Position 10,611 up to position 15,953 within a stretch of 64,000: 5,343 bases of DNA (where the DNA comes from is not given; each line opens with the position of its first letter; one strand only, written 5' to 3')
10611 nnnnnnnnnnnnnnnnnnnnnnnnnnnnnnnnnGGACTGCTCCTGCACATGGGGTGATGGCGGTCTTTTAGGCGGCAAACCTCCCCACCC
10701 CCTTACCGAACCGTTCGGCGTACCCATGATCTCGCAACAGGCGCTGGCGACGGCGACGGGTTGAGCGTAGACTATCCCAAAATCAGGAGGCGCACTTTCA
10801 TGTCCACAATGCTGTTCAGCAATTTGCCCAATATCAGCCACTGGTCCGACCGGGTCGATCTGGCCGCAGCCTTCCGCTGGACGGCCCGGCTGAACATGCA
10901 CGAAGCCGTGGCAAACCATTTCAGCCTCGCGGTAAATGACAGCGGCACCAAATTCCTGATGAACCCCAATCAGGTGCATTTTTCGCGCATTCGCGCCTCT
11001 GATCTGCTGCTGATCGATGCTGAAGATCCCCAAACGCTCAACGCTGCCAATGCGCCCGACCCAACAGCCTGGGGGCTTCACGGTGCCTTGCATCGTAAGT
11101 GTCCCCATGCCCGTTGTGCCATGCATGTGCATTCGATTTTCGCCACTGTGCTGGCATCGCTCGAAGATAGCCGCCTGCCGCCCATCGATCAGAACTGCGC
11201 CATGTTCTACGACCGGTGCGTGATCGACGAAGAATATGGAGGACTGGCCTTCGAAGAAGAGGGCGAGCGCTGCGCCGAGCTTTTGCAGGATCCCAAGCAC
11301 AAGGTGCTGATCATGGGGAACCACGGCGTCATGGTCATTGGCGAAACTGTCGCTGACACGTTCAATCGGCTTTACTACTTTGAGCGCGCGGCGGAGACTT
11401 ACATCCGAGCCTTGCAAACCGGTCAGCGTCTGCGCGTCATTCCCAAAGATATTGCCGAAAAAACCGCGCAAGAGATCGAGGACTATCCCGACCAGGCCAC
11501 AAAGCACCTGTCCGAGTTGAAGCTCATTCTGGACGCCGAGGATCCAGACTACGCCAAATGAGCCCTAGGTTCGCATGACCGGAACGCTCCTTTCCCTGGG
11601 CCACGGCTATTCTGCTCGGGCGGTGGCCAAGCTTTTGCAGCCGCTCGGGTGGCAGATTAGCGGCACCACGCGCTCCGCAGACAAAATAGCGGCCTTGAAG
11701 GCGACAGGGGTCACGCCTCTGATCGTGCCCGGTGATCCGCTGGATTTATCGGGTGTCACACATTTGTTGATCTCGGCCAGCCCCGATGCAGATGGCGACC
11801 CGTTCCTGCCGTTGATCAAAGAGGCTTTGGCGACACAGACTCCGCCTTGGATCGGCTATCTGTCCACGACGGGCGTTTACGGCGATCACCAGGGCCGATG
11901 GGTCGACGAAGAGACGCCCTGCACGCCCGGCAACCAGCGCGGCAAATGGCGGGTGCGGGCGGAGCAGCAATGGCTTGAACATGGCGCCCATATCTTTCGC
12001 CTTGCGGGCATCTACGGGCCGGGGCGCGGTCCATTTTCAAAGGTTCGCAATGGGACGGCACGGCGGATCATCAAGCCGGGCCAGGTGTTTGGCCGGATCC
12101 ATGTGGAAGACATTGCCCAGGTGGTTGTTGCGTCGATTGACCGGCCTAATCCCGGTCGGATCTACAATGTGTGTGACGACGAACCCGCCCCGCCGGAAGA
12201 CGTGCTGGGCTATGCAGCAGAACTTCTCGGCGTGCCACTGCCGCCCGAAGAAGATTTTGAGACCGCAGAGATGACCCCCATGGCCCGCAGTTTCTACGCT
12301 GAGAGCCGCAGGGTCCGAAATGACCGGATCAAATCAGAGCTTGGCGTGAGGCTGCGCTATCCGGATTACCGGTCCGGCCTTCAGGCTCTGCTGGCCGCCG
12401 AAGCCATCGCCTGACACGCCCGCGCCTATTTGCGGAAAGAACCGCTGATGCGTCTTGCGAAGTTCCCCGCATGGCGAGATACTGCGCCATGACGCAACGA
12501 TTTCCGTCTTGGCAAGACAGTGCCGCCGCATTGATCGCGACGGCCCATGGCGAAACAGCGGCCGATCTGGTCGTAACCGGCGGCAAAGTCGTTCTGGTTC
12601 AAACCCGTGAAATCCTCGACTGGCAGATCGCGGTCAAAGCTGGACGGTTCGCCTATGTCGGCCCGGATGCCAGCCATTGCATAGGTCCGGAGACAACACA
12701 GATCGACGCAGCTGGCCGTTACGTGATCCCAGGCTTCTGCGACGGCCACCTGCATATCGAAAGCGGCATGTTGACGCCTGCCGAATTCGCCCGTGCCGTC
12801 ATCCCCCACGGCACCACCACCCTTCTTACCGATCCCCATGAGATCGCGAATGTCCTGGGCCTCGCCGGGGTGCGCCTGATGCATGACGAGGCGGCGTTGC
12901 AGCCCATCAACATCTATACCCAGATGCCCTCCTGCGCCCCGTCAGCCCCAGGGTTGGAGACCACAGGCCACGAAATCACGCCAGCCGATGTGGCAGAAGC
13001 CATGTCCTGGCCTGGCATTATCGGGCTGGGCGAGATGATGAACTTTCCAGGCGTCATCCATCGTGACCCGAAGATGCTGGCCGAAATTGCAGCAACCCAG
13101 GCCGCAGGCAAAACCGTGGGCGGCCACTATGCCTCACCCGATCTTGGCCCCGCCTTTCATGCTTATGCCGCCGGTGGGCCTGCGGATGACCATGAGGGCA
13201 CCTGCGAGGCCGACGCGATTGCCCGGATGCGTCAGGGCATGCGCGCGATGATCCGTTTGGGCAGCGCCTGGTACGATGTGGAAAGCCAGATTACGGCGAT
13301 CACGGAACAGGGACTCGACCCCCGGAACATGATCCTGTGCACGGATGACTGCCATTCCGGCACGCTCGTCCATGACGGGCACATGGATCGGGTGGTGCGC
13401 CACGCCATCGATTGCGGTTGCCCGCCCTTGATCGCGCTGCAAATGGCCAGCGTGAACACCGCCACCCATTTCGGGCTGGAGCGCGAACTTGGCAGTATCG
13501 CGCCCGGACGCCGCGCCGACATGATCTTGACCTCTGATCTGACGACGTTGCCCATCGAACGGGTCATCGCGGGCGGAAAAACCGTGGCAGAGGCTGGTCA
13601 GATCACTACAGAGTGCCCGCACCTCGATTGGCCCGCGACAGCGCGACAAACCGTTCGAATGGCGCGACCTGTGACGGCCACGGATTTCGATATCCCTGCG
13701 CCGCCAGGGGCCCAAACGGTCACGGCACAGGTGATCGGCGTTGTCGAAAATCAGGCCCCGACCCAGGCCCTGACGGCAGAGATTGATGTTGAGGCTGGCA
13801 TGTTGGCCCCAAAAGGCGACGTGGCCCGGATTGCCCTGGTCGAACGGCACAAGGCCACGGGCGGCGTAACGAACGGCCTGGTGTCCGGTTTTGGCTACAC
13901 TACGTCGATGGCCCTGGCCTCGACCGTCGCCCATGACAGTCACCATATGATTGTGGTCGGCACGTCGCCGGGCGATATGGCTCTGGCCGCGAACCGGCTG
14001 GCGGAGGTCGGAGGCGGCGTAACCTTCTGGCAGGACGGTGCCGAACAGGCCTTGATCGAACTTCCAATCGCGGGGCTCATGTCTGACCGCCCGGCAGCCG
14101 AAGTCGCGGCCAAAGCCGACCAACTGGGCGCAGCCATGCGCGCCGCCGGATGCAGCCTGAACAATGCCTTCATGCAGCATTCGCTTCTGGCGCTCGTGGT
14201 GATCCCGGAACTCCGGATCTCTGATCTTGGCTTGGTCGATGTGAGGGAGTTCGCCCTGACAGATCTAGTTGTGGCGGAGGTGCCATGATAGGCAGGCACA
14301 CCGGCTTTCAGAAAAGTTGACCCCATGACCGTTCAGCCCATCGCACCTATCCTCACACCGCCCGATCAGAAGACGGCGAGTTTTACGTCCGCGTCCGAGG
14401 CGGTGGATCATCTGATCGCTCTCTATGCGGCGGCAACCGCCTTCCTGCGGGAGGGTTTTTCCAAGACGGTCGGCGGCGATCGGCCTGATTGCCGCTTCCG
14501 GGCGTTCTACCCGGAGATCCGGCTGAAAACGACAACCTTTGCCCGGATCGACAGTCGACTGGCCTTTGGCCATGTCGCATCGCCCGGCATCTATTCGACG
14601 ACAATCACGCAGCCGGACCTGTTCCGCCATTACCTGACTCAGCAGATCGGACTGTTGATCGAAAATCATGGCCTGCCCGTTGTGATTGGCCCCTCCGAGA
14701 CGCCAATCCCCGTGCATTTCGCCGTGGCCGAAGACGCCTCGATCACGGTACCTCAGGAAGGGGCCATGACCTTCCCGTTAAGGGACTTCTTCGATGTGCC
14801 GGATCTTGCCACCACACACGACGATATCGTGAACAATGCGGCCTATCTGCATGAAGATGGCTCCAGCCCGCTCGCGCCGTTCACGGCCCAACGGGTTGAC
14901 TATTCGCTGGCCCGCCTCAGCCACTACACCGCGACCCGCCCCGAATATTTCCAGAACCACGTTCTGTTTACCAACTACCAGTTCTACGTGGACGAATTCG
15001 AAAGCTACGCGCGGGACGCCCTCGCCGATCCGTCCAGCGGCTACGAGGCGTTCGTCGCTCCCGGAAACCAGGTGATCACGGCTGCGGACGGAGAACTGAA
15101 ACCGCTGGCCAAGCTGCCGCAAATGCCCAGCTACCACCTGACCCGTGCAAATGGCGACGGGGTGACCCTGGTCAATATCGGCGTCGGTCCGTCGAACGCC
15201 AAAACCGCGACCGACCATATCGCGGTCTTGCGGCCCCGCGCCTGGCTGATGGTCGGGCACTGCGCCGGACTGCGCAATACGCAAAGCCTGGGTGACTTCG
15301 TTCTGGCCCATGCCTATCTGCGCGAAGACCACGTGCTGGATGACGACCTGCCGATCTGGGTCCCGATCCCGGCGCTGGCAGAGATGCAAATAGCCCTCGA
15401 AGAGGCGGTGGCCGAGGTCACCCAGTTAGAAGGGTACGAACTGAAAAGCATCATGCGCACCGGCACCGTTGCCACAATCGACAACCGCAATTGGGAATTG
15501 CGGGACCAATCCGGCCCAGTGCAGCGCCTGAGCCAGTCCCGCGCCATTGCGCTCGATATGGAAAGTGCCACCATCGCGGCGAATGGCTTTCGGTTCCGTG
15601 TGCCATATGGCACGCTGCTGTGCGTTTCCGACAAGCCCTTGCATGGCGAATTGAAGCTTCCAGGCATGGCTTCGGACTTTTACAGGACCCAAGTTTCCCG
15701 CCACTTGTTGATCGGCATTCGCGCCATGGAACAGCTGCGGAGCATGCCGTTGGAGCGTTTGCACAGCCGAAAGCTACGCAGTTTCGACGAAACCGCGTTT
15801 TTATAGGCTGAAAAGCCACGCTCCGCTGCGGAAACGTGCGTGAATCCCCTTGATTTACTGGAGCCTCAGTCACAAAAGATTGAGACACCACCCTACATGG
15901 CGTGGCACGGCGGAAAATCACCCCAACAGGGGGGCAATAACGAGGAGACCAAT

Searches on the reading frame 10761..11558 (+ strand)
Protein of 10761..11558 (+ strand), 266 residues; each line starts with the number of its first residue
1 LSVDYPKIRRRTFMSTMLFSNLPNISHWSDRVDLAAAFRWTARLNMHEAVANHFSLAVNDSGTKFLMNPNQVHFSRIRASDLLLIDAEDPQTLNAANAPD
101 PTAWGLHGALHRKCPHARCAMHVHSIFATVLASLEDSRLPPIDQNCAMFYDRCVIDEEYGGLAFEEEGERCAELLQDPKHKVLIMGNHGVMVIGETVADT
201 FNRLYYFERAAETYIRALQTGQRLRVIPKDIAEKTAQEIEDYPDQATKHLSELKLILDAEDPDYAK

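Call 62: search_protein_families(library=pfam, proteins=[window:10761-11558:+], max_evalue=0.00001)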
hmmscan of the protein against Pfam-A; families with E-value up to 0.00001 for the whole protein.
window:10761-11558:+ (266 aa): 1 family
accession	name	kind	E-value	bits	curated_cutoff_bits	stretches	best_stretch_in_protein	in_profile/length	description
PF00596.27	Aldolase_II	-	4e-42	144.6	22.2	1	33-215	2-183/183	Class II Aldolase and Adducin N-terminal domain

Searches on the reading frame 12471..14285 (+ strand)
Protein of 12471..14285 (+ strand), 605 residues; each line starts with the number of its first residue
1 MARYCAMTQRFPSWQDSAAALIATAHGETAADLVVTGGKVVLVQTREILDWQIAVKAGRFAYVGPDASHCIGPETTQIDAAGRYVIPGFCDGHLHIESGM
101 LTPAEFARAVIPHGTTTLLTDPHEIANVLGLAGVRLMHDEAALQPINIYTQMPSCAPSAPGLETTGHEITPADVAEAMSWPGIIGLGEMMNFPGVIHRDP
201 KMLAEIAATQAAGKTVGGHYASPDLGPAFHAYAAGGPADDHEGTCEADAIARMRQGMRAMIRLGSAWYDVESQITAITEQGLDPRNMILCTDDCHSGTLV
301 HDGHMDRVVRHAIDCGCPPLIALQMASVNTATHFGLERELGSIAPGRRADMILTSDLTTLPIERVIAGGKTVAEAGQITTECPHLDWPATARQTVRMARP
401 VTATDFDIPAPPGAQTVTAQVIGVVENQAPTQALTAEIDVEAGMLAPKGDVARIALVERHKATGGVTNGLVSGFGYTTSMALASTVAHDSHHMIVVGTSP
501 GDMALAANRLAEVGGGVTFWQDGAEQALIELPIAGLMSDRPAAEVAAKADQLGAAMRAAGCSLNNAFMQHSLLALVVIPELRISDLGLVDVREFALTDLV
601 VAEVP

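Call 62: search_protein_families(library=pfam, proteins=[window:12471-14285:+], max_evalue=0.00001)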
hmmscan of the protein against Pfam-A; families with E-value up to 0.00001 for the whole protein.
window:12471-14285:+ (605 aa): 3 families
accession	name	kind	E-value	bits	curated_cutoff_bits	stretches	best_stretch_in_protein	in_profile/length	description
PF13382.11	Adenine_deam_C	-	1.4e-56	190.9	27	1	430-594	3-168/169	Adenine deaminase C-terminal domain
PF01979.26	Amidohydro_1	-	2e-28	100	25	1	84-372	1-345/345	Amidohydrolase family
PF07969.17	Amidohydro_3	-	1.3e-11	45.1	29.7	0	78-102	3-31/472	Amidohydrolase family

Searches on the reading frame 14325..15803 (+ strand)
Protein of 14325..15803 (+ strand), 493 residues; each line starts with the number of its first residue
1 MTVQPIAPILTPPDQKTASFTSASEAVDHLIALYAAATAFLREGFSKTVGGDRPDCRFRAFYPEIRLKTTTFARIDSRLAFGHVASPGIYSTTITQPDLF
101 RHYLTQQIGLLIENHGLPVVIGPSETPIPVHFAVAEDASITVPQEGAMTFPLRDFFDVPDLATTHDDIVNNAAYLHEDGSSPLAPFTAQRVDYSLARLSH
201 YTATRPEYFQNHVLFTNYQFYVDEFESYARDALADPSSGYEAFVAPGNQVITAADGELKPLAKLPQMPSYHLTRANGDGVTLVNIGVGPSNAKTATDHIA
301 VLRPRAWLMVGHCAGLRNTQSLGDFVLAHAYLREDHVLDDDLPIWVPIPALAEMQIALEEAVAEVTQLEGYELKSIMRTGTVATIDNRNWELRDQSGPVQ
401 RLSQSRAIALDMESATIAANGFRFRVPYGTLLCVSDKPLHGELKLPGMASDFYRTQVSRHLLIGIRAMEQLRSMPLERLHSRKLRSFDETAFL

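Call 62: search_protein_families(library=pfam, proteins=[window:14325-15803:+], max_evalue=0.00001)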
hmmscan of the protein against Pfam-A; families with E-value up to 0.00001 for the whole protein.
window:14325-15803:+ (493 aa): 2 families
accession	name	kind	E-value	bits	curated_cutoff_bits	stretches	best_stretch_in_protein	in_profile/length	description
PF10423.15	AMNp_N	-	1.3e-51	174.8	27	1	25-174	1-148/154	Bacterial AMP nucleoside phosphorylase N-terminus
PF01048.26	PNP_UDP_1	-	2.9e-17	63.3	25.1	1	270-440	34-202/233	Phosphorylase superfamily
